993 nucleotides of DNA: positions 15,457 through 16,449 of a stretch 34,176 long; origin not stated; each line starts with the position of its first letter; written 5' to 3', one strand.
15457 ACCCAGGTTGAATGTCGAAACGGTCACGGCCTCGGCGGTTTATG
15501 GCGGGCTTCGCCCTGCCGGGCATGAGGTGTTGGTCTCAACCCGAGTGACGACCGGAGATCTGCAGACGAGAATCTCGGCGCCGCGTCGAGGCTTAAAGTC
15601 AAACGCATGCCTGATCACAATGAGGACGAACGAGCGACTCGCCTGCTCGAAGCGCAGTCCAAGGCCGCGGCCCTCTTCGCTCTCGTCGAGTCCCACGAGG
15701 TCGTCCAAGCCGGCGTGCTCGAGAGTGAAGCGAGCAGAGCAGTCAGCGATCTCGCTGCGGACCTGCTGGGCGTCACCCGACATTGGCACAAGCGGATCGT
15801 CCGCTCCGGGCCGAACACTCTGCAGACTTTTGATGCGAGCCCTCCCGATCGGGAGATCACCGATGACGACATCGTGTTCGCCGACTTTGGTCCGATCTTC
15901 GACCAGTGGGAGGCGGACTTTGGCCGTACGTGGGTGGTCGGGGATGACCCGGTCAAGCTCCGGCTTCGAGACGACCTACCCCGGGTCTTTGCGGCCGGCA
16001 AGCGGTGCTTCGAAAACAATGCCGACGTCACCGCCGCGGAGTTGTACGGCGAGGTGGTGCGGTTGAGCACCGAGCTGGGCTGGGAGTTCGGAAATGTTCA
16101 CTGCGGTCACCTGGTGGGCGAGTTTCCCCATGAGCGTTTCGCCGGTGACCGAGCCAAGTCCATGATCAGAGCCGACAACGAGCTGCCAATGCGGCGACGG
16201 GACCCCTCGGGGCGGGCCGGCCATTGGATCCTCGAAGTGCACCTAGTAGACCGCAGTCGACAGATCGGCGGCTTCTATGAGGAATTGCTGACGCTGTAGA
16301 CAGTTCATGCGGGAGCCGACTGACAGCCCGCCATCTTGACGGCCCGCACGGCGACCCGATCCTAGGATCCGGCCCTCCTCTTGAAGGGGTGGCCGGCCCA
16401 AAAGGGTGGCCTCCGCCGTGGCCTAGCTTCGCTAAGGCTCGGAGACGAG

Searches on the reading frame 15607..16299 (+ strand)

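Call 66: search_protein_families(library=pfam, proteins=[window:15607-16299:+], max_evalue=0.00001)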
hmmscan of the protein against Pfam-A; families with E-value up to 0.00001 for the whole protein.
window:15607-16299:+ (230 aa): 1 family
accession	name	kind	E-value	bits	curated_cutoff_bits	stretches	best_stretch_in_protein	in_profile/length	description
PF00557.29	Peptidase_M24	-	1.9e-17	64.1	23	1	14-177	4-165/208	Metallopeptidase family M24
